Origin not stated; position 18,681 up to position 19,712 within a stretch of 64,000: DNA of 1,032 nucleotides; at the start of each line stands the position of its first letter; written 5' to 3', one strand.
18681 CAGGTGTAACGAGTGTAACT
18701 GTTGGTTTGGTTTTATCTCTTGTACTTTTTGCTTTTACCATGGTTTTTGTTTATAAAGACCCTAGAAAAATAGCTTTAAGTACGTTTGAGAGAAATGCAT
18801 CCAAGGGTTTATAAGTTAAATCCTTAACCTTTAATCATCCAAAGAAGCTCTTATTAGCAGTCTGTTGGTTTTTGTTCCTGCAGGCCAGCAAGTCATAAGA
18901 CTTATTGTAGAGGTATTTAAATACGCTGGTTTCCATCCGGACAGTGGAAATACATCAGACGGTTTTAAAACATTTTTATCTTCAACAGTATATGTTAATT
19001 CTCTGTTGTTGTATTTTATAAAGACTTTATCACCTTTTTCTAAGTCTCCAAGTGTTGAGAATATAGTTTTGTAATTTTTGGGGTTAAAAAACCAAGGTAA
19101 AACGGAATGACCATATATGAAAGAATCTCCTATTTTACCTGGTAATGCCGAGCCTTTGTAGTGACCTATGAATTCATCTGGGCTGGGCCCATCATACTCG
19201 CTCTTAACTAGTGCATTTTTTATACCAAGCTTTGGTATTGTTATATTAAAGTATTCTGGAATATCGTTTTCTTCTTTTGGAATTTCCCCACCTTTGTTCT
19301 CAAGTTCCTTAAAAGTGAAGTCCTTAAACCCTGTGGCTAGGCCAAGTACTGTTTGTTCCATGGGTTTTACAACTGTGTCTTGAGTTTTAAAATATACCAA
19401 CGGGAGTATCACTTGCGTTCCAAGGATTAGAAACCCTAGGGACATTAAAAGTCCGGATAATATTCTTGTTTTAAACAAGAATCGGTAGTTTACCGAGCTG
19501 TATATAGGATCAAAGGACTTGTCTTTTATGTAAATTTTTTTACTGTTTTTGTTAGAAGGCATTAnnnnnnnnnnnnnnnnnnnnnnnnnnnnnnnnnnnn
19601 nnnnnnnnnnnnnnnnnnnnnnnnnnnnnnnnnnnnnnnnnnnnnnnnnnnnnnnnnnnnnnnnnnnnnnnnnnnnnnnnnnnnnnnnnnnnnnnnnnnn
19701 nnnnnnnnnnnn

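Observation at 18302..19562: Sortase flanked by a small surface protein ending in SLETG-TM-basic tail; the same signal type (VPETG) ends a distant S8 protease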

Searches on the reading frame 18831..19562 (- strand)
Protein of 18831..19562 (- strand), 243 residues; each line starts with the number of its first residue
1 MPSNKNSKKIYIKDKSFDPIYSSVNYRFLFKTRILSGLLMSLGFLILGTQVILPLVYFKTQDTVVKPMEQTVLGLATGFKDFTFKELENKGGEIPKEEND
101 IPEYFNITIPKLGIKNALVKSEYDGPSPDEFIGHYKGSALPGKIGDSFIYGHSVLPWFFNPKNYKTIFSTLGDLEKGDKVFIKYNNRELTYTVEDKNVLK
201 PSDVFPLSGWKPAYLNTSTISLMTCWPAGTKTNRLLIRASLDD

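Call 4: search_protein_families(library=pfam, proteins=[window:18831-19562:-], max_evalue=0.1)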
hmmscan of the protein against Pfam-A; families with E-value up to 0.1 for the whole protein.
window:18831-19562:- (243 aa): 1 family
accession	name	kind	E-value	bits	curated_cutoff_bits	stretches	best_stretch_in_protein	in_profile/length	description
PF04203.18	Sortase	-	1.4e-20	73.8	26.6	1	107-241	1-124/125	Sortase domain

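Call 6: search_protein_families(library=ncbifam, proteins=[window:18831-19562:-], max_evalue=1)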
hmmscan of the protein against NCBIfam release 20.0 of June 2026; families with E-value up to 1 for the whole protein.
window:18831-19562:- (243 aa): 7 families
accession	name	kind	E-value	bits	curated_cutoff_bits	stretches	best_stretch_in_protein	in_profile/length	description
NF033745.1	class_C_sortase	subfamily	1.1e-15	57.9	160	1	107-239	96-218/220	class C sortase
TIGR01076.1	sortase_fam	subfamily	1.8e-12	47.2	39.35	1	107-238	3-124/136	sortase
NF033747.1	class_E_sortase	subfamily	7e-11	42.4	160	1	69-242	35-206/211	class E sortase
NF058671.1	sortase_SrtD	exception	3.9e-10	39.7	140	1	99-239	59-185/187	class D sortase, LPxTATN-specific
NF033746.1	class_D_sortase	subfamily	1.2e-09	38.1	165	1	106-239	12-131/135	class D sortase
NF033748.1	class_F_sortase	subfamily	4.4e-07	29.7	166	1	107-225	14-133/155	class F sortase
TIGR03784.1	marine_sortase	equivalog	0.029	14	158.25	1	166-230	101-161/174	class GN sortase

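Call 8: find_homologous_proteins(query=window:18831-19562:-, max_evalue=0.00001)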
Query window:18831-19562:- (243 aa): 678 proteins with E <= 0.00001 among 952 candidates; the best 120 are listed.
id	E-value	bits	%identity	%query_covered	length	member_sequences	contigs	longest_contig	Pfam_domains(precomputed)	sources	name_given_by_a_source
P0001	4.5e-148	509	93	100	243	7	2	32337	PF04203.19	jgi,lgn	jgi:LPXTG-site transpeptidase (sortase) family protein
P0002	8.1e-141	486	87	100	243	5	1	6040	PF04203.19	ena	-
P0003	6.9e-119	414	75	100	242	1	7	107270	PF04203.19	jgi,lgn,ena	-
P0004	3.8e-118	411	75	99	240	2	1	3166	PF04203.19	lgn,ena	-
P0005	1.0e-116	407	74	98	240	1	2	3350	PF04203.19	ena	-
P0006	1.1e-116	407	74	100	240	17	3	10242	PF04203.19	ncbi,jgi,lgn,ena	-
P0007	2.4e-116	406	74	99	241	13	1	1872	PF04203.19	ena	-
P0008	3.2e-116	405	73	99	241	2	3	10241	PF04203.19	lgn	-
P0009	3.6e-116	405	73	100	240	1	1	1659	PF04203.19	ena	-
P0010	1.1e-115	403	72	100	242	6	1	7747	PF04203.19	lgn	-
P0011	1.3e-115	403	73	99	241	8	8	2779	PF04203.19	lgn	-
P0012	3.1e-115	402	72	100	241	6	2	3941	PF04203.19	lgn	-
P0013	5.2e-115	401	74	99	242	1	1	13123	PF04203.19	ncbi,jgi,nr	ncbi:sortase [Patescibacteria group bacterium]|nr:sortase [Patescibacteria group bacterium]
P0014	6.2e-115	401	73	98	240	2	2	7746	PF04203.19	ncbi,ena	-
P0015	1.9e-114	399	73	99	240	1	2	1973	PF04203.19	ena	-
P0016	3.6e-114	398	72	100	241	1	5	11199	PF04203.19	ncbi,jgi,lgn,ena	jgi:LPXTG-site transpeptidase (sortase) family protein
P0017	1.0e-112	394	72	100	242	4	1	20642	PF04203.19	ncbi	-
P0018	4.4e-112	392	72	100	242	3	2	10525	PF04203.19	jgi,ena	-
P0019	3.0e-111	389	70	100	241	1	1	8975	PF04203.19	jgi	jgi:sortase A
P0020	8.9e-111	387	70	100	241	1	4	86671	PF04203.19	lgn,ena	-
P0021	1.2e-110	387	70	100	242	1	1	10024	PF04203.19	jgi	jgi:LPXTG-site transpeptidase (sortase) family protein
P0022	2.0e-110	386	71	97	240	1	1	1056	PF04203.19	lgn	-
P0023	4.1e-110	385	69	99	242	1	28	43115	PF04203.19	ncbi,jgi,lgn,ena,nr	ncbi:MAG TPA: sortase [bacterium]|jgi:LPXTG-site transpeptidase (sortase) family protein|nr:sortase 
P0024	4.5e-110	385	70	98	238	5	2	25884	PF04203.19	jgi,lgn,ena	-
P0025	1.2e-109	384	69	99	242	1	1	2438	PF04203.19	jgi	jgi:LPXTG-site transpeptidase (sortase) family protein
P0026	2.0e-109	383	68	99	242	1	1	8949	PF04203.19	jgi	-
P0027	2.7e-109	382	69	98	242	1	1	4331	PF04203.19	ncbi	-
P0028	3.3e-109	382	71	98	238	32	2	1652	PF04203.19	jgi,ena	jgi:LPXTG-site transpeptidase (sortase) family protein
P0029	1.7e-108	380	70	99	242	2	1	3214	PF04203.19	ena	-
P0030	2.1e-108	380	67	100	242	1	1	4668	PF04203.19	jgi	jgi:LPXTG-site transpeptidase (sortase) family protein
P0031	3.1e-108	379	69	98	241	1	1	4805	PF04203.19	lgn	-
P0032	4.2e-108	379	71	96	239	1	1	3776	PF04203.19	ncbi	-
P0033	3.1e-107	376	71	96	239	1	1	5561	PF04203.19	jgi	-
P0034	3.6e-107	375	67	100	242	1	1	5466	PF04203.19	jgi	jgi:LPXTG-site transpeptidase (sortase) family protein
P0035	9.8e-107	374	68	98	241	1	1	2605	PF04203.19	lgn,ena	-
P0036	3.2e-106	372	68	100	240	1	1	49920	PF04203.19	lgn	-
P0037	2.9e-105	369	69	96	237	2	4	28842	PF04203.19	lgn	-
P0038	5.4e-104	365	67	100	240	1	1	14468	PF04203.19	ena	-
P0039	7.3e-104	365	65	100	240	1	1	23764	PF04203.19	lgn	-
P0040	1.2e-103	364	66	100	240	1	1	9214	PF04203.19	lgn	-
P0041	1.5e-103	364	67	97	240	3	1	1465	PF04203.19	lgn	-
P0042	1.7e-103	363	66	100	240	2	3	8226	PF04203.19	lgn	-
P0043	1.8e-103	363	66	99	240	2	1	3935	PF04203.19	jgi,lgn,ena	-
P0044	3.3e-103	363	69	97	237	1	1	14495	PF04203.19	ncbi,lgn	ncbi:MAG: sortase [Patescibacteria group bacterium]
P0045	1.8e-102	360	66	100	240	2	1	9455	PF04203.19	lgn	-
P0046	3.5e-102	359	65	100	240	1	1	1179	PF04203.19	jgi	jgi:sortase A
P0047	4.0e-102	359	65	100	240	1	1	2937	PF04203.19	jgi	jgi:LPXTG-site transpeptidase (sortase) family protein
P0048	8.4e-102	358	66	99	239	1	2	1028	PF04203.19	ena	-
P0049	8.7e-102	358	66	97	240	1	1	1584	PF04203.19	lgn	-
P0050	2.3e-101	356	69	96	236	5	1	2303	PF04203.19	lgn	-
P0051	2.9e-100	353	65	100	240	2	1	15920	PF04203.19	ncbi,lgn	-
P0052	1.1e-99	351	67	96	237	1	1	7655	PF04203.19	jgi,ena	-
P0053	2.3e-97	343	61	98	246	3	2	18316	PF04203.19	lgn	-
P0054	3.6e-97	343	61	100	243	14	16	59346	PF04203.19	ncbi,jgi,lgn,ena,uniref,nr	ncbi:MAG: hypothetical protein UV89_C0005G0007 [candidate division WWE3 bacterium GW2011_GWB2_43_22]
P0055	1.3e-95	338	65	96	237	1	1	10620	PF04203.19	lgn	-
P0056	2.8e-95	337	63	97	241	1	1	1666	PF04203.19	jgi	jgi:sortase A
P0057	4.3e-95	336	63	98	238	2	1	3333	PF04203.19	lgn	-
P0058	7.2e-95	335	62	99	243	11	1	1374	PF04203.19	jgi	-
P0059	3.8e-94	333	61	95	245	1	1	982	PF04203.19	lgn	-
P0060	5.5e-94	332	63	97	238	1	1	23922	PF04203.19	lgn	-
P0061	8.8e-94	332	62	97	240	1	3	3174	PF04203.19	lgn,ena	-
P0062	1.0e-93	331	61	99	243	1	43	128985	PF04203.19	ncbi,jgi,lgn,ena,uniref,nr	ncbi:MAG: hypothetical protein UU64_C0005G0028 [candidate division WWE3 bacterium GW2011_GWF2_41_45]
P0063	4.7e-93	329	61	97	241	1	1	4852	PF04203.19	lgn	-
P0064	7.1e-93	329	61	97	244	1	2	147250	PF04203.19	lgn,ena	-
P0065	9.1e-93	328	62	97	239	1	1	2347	PF04203.19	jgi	-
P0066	9.8e-93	328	60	97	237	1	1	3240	PF04203.19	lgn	-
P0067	1.3e-92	328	63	97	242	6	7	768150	PF04203.19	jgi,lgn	-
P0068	1.8e-92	327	61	97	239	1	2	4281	PF04203.19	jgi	jgi:LPXTG-site transpeptidase (sortase) family protein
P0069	2.8e-92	327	61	100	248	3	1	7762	PF04203.19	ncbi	-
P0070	3.6e-92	326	62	96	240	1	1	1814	PF04203.19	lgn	-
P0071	5.8e-92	326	60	98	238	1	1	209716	PF04203.19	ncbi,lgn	-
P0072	7.5e-92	325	61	98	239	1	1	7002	PF04203.19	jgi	jgi:LPXTG-site transpeptidase (sortase) family protein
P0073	8.9e-92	325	61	97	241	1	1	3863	PF04203.19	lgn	-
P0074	1.2e-91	325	69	83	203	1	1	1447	PF04203.19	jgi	jgi:LPXTG-site transpeptidase (sortase) family protein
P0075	1.4e-91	324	61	97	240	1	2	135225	PF04203.19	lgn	-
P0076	2.4e-91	324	63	95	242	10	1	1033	PF04203.19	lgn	-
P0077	2.5e-91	324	61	97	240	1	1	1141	PF04203.19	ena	-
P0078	2.8e-91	323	59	95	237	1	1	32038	PF04203.19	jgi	jgi:LPXTG-site transpeptidase (sortase) family protein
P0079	2.9e-91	323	59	96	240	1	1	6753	PF04203.19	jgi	jgi:LPXTG-site transpeptidase (sortase) family protein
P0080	5.9e-91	322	62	96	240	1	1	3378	PF04203.19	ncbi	-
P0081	6.0e-91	322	60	98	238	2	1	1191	PF04203.19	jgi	jgi:LPXTG-site transpeptidase (sortase) family protein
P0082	7.5e-91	322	62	98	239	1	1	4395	PF04203.19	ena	-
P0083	1.7e-90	321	60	98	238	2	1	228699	PF04203.19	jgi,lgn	jgi:LPXTG-site transpeptidase (sortase) family protein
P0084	2.8e-90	320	60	100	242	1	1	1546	PF04203.19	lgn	-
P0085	3.5e-90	320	59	97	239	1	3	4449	PF04203.19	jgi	jgi:sortase A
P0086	4.3e-90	320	60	97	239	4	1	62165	PF04203.19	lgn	-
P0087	5.0e-90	319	60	97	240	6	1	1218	PF04203.19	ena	-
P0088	1.6e-89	318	60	97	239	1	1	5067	PF04203.19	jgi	-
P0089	5.1e-89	316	60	97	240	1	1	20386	PF04203.19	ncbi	ncbi:sortase [Patescibacteria group bacterium]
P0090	6.1e-89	316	58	97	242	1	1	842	PF04203.19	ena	-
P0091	9.6e-89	315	59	97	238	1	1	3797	PF04203.19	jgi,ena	-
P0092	1.0e-88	315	59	96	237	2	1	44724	PF04203.19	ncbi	-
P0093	1.9e-88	314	60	97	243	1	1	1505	PF04203.19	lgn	-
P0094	2.2e-88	314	59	97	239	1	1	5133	PF04203.19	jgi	jgi:LPXTG-site transpeptidase (sortase) family protein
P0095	2.3e-88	314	59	96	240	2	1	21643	PF04203.19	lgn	-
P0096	4.3e-88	313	58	96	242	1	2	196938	PF04203.19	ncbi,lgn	-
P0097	6.3e-88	312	59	98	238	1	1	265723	PF04203.19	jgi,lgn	jgi:LPXTG-site transpeptidase (sortase) family protein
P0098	6.9e-88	312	86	68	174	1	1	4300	PF04203.19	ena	-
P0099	7.0e-88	312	61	95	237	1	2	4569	PF04203.19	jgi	jgi:LPXTG-site transpeptidase (sortase) family protein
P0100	8.3e-88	312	59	96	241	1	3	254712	PF04203.19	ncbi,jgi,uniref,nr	ncbi:sortase [candidate division WWE3 bacterium]|jgi:sortase A|uniref:Sortase n=1 Tax=candidate divi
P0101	8.7e-88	312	59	96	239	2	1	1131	PF04203.19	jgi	jgi:LPXTG-site transpeptidase (sortase) family protein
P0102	1.3e-87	311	60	95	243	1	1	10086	PF04203.19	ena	-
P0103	2.5e-87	311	59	99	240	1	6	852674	PF04203.19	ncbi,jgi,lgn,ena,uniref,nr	ncbi:hypothetical protein A2415_04260 [candidate division WWE3 bacterium RIFOXYC1_FULL_39_7]|uniref:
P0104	2.8e-87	310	59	98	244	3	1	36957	PF04203.19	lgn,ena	-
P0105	4.1e-87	310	57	98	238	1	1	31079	PF04203.19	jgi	jgi:LPXTG-site transpeptidase (sortase) family protein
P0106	4.7e-87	310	57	98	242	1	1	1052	PF04203.19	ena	-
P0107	8.4e-87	309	58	97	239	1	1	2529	PF04203.19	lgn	-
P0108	1.2e-86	308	59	97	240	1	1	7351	PF04203.19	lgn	-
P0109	1.5e-86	308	59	97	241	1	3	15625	PF04203.19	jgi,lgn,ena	-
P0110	5.3e-86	306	58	96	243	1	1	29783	PF04203.19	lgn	-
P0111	1.5e-85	305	61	96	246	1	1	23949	PF04203.19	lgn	-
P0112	1.8e-85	304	58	96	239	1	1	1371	PF04203.19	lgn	-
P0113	2.2e-85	304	56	100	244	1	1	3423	PF04203.19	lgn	-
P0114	2.5e-85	304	58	98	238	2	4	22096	PF04203.19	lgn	-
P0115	2.7e-85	304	56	96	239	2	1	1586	PF04203.19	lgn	-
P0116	6.5e-85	303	57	97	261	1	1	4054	PF04203.19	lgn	-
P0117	8.8e-85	302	57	96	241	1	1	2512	PF04203.19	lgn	-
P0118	1.5e-84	301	56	97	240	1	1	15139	PF04203.19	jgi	jgi:LPXTG-site transpeptidase (sortase) family protein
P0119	2.2e-84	301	55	98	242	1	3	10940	PF04203.19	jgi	-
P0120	2.2e-84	301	57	97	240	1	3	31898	PF04203.19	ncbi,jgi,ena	-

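Call 9: find_related_loci(query=window:18831-19562:-, collection=genome_contigs, flank=10000)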
Query window:18831-19562:- (243 aa) in genome_contigs; peptide patterns used: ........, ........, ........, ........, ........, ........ (x = any residue, [..] = any of these).
333 stretches matched a pattern; 103 encode a relative of the query (tblastn E <= 1e-3); the best 80 are kept; 80 distinct loci.
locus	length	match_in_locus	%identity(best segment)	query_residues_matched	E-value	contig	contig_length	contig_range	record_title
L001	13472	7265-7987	73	1-242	2e-118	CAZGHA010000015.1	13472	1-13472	MAG TPA_asm: uncultured Candidatus Saccharibacteria bacterium isolate binchicken_co39_211 genome assembly, contig: NODE_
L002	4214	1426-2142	72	3-243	1e-117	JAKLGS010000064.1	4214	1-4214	MAG: Patescibacteria group bacterium isolate RA.bin45 RA.bin45_64, whole genome shotgun sequence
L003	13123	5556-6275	74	1-241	2e-116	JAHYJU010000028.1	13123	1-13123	MAG: Patescibacteria group bacterium isolate KA30 NODE_2264_length_13123_cov_4.908279, whole genome shotgun sequence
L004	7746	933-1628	74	6-239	3e-116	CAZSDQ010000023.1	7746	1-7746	MAG TPA_asm: uncultured Candidatus Saccharibacteria bacterium isolate binchicken_co117_468 genome assembly, contig: NODE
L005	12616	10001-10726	72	1-243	4e-115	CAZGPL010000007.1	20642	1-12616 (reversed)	MAG TPA_asm: uncultured Candidatus Saccharibacteria bacterium isolate SRP239243_co1_4 genome assembly, contig: NODE_4090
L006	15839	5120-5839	69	1-241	3e-112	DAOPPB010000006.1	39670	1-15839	MAG TPA_asm: bacterium isolate AMR_MDS_1559 NODE_1337_length_39670_cov_9.736514, whole genome shotgun sequence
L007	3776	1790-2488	71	8-241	3e-113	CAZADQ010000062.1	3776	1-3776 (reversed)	MAG TPA_asm: uncultured Candidatus Saccharibacteria bacterium isolate SRP192927_co10_439 genome assembly, contig: NODE_2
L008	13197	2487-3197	70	6-243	2e-110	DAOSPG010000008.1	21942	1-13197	MAG TPA_asm: bacterium isolate AMR_MDS_2325 NODE_2372_length_21942_cov_25.137342, whole genome shotgun sequence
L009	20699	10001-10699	69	8-241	9e-109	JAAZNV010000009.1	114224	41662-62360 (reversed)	MAG: candidate division WWE3 bacterium isolate AS27yjCOA_202 127489_AS27, whole genome shotgun sequence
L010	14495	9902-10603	69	7-241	4e-106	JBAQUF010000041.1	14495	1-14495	MAG: Patescibacteria group bacterium isolate MFD12006_ilm_asm_bin4 k127_24292, whole genome shotgun sequence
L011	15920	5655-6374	65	1-243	4e-104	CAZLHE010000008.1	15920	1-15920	MAG TPA_asm: uncultured Candidatus Saccharibacteria bacterium isolate binchicken_co220_46 genome assembly, contig: NODE_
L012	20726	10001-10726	61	1-243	2e-98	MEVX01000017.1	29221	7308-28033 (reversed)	MAG: candidate division WWE3 bacterium RIFOXYB1_FULL_43_24 rifoxyb1_full_scaffold_620, whole genome shotgun sequence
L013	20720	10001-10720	61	1-241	1e-97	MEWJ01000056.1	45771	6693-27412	MAG: candidate division WWE3 bacterium RIFOXYD1_FULL_43_17 rifoxyd1_full_scaffold_730, whole genome shotgun sequence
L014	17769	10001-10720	61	1-241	3e-97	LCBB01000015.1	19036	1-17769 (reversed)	MAG: candidate division WWE3 bacterium GW2011_GWC2_41_23 UU55_C0015, whole genome shotgun sequence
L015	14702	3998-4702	63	9-243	9e-97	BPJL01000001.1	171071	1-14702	MAG: Patescibacteria group bacterium KatS3mg101 DNA, contig_12384, whole genome shotgun sequence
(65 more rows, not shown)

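Call 25: search_solved_structures(query=window:18831-19562:-, max_evalue=0.01, show_alignments=2)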
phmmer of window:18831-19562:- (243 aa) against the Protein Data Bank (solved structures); distinct sequences matched with E-value up to 0.01: 18.
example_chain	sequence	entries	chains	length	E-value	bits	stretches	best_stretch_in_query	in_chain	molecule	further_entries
4d7w_A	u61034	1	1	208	2.6e-08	36.9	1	107-239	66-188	SORTASE FAMILY PROTEIN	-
6bwe_A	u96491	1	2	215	1.1e-07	34.8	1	105-240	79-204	Putative fimbrial associated sortase-like protein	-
5k9a_A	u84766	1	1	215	1.1e-07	34.8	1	105-240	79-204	Putative fimbrial associated sortase-like protein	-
2xwg_A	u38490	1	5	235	1.6e-07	34.4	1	102-238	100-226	SORTASE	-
8gr6_A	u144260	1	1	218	6e-07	32.5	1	107-239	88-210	Sortase-like protein, putative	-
3o0p_A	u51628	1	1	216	2.9e-06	30.2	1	107-239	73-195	Sortase family protein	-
6ixz_A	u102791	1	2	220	4.1e-06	29.7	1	98-240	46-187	Sortase family protein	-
7d6p_A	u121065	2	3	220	4.1e-06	29.7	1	98-240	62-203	Sortase family protein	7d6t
8guu_A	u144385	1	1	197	8e-06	28.8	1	107-239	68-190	Sortase-like protein, putative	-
7cg9_A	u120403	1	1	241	1.3e-05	28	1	166-238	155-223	Class C sortase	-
24rr_A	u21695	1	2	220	5.6e-05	26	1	165-239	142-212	Ebp pilus assembly class C sortase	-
8t28_A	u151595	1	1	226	0.00029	23.7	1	123-238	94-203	Class C sortase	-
4d70_A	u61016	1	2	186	0.00084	22.1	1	104-240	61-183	SORTASE FAMILY PROTEIN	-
2w1j_A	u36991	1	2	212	0.0027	20.5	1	131-239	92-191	PUTATIVE SORTASE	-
4g1j_A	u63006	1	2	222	0.0066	19.2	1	130-239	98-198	Sortase family protein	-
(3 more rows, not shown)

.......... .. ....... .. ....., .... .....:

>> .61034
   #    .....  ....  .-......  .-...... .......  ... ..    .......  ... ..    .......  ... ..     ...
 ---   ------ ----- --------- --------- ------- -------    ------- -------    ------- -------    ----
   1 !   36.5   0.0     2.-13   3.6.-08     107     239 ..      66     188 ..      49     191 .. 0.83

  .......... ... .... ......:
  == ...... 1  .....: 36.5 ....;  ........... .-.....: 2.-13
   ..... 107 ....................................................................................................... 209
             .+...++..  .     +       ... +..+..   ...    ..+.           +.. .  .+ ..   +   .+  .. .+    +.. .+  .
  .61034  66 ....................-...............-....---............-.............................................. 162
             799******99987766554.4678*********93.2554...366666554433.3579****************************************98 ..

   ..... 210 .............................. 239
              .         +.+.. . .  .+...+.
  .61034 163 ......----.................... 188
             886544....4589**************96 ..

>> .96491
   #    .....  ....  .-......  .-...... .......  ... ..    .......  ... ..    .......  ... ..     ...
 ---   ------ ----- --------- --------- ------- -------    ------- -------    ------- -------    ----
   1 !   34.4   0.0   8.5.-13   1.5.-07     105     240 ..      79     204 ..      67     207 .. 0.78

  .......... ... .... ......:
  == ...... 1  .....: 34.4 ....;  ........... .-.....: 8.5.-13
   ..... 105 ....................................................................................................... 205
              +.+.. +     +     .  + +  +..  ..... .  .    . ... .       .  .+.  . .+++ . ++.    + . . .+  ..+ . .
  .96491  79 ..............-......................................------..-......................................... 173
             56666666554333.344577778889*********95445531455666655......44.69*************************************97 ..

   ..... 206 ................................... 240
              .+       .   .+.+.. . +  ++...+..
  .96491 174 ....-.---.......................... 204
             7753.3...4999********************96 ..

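Call 49: predict_structure(alignment_id=A4)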
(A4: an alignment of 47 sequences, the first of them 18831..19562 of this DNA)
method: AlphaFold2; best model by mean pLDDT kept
length: 243 residues; sequences in the alignment: 47
mean_pLDDT: 72.9   pTM: 0.53
mean pLDDT of the five models: 72.9, 71.5, 70.8, 70.5, 66.0
residues with pLDDT >= 90: 47; 70-90: 102; 50-70: 55; < 50: 39
segments of 3 or more residues with pLDDT < 50: 1-4, 78-98, 155-161, 163-165
pLDDT, mean of each block of 10 residues (from residue 1): 47 54 69 87 89 72 55 52 44 43 87 84 76 87 90 48 56 90 91 92 86 87 75 87 84
secondary structure, 60 per line:
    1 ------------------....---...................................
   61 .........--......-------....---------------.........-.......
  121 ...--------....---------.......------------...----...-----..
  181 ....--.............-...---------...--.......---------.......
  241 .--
elements in order: H19-22 H26-69 H72-77 H85-88 E104-109 E114-123 E132-135 E145-151 E179-184 E187-199 E218-224 E234-241
